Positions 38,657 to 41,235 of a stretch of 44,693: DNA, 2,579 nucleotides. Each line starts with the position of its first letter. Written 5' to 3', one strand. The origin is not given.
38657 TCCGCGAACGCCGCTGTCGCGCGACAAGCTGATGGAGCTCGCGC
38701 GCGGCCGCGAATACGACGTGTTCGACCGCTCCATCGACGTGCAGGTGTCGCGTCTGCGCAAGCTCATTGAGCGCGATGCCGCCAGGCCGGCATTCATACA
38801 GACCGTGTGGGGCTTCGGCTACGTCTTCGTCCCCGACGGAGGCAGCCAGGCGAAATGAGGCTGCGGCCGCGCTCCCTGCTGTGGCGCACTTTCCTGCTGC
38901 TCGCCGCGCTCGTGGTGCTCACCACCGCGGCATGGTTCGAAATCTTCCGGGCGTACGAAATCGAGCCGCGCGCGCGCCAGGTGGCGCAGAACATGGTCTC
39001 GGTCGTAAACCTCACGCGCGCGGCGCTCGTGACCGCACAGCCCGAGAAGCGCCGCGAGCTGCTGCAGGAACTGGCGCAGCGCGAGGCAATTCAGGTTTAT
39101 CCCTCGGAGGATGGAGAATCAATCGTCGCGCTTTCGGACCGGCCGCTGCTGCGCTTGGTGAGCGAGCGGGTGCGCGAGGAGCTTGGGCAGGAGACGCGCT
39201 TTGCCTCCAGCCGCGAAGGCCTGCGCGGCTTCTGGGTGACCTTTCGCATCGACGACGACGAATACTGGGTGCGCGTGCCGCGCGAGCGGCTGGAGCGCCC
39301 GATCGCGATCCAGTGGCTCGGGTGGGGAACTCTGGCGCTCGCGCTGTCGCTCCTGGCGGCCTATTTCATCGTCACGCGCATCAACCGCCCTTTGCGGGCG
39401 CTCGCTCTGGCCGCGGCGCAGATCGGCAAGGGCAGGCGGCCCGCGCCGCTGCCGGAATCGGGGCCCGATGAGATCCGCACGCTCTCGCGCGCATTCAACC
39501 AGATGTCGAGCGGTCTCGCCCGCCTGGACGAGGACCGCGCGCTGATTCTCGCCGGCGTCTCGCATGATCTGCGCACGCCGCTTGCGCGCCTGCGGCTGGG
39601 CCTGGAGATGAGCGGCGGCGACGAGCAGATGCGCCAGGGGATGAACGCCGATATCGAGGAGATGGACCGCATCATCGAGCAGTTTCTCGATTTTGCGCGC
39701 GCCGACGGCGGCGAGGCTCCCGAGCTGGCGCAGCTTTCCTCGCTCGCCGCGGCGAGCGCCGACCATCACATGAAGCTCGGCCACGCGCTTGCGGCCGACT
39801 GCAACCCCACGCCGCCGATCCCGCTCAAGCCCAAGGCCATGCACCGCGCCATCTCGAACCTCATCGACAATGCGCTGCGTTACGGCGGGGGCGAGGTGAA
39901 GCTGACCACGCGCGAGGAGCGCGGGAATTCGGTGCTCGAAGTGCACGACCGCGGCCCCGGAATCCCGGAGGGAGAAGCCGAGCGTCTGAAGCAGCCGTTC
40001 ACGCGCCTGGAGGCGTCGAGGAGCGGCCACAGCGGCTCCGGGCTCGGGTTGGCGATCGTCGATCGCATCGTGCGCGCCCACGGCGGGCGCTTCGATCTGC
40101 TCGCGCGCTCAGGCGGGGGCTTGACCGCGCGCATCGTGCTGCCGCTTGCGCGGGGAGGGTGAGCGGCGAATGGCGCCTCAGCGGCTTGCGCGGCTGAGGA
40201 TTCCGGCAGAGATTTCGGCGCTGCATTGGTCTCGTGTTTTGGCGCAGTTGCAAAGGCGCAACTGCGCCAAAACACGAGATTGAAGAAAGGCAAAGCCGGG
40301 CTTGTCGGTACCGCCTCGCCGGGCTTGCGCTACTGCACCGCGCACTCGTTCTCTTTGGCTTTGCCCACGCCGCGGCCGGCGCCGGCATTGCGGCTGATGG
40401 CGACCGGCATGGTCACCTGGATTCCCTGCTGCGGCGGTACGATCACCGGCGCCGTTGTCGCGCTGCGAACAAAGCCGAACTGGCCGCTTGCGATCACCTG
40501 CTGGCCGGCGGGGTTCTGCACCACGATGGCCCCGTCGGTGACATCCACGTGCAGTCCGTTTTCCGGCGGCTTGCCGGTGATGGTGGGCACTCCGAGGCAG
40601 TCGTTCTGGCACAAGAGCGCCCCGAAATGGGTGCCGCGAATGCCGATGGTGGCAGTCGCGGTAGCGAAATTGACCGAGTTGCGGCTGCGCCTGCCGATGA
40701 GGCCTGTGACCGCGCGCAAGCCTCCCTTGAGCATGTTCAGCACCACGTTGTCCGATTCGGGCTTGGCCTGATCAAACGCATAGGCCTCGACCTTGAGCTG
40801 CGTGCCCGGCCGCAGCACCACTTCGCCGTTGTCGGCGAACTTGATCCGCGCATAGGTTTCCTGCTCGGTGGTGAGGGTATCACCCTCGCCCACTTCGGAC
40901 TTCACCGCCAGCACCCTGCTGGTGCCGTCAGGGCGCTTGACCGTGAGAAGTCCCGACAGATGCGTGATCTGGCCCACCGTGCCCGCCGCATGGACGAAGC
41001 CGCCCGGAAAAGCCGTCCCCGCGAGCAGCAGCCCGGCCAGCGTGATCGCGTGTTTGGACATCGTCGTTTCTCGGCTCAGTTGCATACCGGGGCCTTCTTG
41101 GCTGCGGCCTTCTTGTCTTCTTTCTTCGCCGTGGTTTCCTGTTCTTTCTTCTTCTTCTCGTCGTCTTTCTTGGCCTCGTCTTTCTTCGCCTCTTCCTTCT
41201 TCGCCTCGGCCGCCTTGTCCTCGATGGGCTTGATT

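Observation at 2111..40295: Seven dispersed copies of a ~100-nt intergenic element built on a 22-25 bp hairpin whose arms co-vary between copies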

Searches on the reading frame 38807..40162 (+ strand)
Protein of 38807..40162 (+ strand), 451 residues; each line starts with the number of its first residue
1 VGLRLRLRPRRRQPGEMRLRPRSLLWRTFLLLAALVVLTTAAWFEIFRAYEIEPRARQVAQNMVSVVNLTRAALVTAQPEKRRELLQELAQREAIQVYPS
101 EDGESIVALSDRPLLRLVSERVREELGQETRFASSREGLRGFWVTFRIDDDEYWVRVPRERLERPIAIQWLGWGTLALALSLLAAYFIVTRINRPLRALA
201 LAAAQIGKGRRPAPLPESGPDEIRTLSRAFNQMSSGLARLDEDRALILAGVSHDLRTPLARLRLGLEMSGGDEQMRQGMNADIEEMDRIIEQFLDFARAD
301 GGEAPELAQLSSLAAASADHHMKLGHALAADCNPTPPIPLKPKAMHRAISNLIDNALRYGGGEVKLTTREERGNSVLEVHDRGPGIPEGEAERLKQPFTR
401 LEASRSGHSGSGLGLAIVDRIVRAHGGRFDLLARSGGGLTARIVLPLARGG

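Call 11: search_protein_families(library=pfam, proteins=[window:38807-40162:+])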
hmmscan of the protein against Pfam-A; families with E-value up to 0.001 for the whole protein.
window:38807-40162:+ (451 aa): 5 families
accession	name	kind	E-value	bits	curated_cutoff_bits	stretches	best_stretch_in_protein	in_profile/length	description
PF16524.11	RisS_PPD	-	8.6e-36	123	27.5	1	56-162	1-107/107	Periplasmic domain of Sensor histidine kinase RisS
PF02518.31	HATPase_c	-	2.2e-24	86.4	26.4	1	342-448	3-110/111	Histidine kinase-, DNA gyrase B-, and HSP90-like ATPase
PF00672.30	HAMP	-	1.3e-14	54.6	25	1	187-237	1-51/53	HAMP domain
PF00512.31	HisKA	-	2.3e-12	47.2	26.9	1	245-302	3-66/66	His Kinase A (phospho-acceptor) domain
PF13581.12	HATPase_c_2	-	0.00063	20.2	27.4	0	348-424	35-111/127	Histidine kinase-like ATPase domain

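Call 13: find_encoding_contigs(protein=window:38807-40162:+, flank=10000, max_places=6)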
Protein window:38807-40162:+ (451 aa): no gene with exactly this product is on record in the collection.

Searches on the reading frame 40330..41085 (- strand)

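Call 12: search_protein_families(library=pfam, proteins=[window:40330-41085:-])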
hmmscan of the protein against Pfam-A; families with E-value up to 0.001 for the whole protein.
window:40330-41085:- (251 aa): 1 family
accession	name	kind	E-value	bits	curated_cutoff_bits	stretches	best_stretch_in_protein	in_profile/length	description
PF04773.18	FecR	-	2.9e-07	31.3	24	1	69-156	1-79/97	FecR protein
